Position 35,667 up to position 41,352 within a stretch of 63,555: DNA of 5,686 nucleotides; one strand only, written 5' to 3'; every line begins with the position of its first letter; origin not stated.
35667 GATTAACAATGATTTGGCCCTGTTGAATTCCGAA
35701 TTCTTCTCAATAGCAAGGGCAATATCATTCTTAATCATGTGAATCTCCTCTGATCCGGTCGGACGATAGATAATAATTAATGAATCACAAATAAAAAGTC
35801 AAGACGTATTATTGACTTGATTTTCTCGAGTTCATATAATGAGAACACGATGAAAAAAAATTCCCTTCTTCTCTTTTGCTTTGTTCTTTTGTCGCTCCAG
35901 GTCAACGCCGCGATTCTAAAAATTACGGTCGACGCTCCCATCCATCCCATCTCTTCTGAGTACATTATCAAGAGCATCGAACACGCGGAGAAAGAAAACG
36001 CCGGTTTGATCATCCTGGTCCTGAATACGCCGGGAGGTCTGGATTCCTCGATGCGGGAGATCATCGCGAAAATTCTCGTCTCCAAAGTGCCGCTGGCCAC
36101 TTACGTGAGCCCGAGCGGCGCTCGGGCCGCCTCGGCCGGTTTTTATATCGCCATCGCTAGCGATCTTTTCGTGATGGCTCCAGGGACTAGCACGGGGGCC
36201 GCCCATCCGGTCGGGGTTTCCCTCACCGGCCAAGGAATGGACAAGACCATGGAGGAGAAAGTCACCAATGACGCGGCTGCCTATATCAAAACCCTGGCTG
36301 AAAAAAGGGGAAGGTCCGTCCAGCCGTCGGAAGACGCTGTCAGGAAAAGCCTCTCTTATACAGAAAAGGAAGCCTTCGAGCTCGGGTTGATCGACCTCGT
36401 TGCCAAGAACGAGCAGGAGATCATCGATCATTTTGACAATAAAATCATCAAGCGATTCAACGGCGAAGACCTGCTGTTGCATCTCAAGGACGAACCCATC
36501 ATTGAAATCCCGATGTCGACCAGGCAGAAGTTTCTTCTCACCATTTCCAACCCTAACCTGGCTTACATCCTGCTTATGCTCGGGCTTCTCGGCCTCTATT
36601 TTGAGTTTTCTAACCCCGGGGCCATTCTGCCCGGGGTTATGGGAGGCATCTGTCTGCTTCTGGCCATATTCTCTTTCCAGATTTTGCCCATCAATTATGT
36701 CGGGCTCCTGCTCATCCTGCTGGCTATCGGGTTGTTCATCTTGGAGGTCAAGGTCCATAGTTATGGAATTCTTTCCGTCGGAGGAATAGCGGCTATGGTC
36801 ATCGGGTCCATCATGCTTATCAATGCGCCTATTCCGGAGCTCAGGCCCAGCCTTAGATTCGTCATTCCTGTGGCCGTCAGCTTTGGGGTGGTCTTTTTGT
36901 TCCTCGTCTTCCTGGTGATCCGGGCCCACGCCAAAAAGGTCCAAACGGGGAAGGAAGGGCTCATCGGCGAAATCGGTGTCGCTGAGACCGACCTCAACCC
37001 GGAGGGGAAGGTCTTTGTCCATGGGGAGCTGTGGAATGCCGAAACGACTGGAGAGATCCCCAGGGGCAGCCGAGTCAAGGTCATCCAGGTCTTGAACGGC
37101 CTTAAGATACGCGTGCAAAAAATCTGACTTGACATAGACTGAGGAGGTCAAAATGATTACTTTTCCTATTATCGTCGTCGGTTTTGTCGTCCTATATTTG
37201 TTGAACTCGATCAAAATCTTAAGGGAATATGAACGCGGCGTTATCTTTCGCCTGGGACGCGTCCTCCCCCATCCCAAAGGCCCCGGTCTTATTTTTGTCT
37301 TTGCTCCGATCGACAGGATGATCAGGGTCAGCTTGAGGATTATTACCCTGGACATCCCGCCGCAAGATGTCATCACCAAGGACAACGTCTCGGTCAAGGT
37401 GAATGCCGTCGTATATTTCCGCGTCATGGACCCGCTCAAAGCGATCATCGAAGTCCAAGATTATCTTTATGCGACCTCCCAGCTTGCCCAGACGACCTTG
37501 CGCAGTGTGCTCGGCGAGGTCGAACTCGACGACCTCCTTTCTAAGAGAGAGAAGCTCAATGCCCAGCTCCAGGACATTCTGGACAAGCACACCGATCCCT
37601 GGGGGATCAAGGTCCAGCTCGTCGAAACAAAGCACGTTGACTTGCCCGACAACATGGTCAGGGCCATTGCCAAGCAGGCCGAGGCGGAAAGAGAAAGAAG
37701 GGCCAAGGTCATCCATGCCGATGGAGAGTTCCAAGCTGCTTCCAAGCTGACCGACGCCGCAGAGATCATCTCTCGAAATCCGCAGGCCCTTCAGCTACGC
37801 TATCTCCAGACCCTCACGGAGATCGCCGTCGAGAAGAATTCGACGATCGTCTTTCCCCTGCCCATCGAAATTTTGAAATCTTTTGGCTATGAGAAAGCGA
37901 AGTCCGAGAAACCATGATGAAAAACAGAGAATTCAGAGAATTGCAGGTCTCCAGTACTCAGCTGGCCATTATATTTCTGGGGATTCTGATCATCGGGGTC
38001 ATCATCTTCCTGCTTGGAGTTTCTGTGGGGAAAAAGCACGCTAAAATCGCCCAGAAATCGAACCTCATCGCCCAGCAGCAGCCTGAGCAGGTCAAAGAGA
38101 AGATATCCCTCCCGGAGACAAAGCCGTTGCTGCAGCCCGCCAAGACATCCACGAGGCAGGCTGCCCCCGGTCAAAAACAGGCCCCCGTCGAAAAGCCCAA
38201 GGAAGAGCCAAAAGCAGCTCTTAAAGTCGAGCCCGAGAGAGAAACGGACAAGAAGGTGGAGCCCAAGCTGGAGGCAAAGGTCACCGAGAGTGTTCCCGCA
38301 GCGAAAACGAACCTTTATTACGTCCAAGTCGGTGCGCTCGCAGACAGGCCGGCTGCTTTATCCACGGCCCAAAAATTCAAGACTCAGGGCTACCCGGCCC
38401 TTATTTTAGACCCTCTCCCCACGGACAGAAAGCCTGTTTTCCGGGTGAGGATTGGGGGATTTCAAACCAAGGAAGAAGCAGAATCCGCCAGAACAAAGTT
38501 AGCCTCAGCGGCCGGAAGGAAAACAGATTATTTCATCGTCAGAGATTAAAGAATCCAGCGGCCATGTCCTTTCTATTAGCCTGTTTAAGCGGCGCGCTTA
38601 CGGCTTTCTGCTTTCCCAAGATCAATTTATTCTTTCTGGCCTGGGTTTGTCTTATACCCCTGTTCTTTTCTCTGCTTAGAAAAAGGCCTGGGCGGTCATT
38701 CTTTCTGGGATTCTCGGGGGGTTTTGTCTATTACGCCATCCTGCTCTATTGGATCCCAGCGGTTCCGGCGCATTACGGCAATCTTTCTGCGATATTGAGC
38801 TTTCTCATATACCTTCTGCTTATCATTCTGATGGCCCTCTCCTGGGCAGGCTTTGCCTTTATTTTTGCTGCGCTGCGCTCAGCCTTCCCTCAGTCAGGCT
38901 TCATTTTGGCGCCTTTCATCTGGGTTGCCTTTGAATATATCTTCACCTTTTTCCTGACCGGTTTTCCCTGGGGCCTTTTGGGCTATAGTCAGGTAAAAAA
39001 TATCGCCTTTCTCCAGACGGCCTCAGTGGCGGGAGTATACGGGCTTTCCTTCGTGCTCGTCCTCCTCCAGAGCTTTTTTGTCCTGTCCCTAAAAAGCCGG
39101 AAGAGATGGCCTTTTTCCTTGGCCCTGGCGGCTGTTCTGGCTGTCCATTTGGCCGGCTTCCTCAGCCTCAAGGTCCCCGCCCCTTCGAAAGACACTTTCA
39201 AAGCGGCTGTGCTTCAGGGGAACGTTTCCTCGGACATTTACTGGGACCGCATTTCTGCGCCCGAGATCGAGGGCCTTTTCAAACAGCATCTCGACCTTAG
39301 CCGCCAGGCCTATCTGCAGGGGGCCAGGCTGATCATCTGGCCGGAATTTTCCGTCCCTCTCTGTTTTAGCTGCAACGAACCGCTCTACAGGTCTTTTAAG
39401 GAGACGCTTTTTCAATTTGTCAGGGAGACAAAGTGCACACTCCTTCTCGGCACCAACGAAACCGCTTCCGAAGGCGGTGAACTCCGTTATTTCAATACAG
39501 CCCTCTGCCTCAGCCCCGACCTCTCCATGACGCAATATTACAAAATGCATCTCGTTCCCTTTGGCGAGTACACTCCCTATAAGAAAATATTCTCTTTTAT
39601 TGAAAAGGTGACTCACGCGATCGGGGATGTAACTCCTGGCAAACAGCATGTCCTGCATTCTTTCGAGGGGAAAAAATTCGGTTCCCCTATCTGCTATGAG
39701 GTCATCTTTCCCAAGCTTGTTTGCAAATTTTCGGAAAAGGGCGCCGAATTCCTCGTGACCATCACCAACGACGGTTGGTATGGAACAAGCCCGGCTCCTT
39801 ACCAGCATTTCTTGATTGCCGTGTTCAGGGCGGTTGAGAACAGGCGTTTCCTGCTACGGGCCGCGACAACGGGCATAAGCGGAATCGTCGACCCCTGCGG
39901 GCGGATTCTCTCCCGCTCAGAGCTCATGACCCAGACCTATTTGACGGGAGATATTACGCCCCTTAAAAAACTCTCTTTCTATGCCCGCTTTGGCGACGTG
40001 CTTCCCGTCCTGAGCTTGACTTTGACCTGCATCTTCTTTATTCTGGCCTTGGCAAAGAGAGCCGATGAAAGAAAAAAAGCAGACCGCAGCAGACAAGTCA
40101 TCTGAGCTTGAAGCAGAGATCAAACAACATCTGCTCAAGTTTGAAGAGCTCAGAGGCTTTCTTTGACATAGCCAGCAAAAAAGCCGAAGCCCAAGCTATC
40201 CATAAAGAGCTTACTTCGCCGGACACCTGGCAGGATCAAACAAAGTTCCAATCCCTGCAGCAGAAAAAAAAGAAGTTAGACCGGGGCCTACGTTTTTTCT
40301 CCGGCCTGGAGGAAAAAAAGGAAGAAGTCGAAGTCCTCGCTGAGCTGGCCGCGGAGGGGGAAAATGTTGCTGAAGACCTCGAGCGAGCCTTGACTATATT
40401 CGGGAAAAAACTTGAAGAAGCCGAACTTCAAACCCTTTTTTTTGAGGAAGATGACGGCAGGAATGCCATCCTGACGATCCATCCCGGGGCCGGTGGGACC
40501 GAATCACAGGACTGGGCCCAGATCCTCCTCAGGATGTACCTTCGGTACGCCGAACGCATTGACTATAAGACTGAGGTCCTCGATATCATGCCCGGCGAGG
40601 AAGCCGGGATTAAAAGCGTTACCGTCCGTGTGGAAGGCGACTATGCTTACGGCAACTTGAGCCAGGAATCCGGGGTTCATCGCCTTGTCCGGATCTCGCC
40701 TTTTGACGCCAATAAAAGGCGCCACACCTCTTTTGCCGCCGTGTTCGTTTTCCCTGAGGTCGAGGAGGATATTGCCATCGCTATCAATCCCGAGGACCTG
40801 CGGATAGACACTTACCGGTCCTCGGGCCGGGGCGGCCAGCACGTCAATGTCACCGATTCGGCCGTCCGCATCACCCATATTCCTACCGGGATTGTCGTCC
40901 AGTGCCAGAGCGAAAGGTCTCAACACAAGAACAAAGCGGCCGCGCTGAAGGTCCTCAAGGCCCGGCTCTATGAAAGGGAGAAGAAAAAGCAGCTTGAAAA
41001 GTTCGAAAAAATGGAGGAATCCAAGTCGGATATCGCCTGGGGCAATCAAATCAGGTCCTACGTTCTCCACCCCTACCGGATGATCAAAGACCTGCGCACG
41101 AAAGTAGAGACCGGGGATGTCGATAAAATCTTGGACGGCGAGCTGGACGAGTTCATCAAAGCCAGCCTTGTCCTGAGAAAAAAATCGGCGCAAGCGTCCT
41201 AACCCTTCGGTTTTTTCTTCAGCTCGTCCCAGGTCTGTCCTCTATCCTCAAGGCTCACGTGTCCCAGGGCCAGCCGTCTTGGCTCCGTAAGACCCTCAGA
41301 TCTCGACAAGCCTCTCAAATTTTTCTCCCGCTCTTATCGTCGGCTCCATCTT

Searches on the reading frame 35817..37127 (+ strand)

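Call 46: search_protein_families(library=pfam, proteins=[window:35817-37127:+], max_evalue=0.00001)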
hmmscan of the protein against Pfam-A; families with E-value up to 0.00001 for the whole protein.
window:35817-37127:+ (436 aa): 3 families
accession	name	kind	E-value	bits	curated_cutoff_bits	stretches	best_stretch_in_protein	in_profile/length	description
PF24961.1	NfeD_membrane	-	2.8e-28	98.8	26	1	247-365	1-118/119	NfeD integral membrane domain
PF25145.1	NfeD1b_N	-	1.5e-18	67.6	40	1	35-202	4-162/189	NfeD1b, N-terminal domain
PF01957.25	NfeD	-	2.2e-14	53.8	29.1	1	380-435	2-57/57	NfeD-like C-terminal, partner-binding domain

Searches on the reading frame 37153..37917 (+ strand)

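Call 56: search_protein_families(library=pfam, proteins=[window:37153-37917:+], max_evalue=0.00001)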
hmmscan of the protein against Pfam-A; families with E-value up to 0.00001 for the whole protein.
window:37153-37917:+ (254 aa): 1 family
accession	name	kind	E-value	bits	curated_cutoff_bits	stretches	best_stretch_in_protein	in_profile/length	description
PF01145.31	Band_7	-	3.5e-37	128.6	23.6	1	22-191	2-174/176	SPFH domain / Band 7 family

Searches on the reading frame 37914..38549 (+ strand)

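Call 56: search_protein_families(library=pfam, proteins=[window:37914-38549:+], max_evalue=0.00001)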
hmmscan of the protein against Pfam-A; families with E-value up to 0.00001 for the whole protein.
window:37914-38549:+ (211 aa): 1 family
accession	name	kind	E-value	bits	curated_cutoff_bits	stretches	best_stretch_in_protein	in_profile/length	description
PF05036.18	SPOR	-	1.8e-15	57.5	21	1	133-203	3-70/76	SPOR domain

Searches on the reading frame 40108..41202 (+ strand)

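Call 56: search_protein_families(library=pfam, proteins=[window:40108-41202:+], max_evalue=0.00001)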
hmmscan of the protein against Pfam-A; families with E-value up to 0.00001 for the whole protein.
window:40108-41202:+ (364 aa): 2 families
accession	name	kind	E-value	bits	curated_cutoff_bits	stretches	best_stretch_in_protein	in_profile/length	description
PF03462.23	PCRF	-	1.6e-55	188.4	24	1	25-212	2-194/194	PCRF domain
PF00472.26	RF-1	-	8.2e-44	148.7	35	1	221-330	2-116/116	RF-1 domain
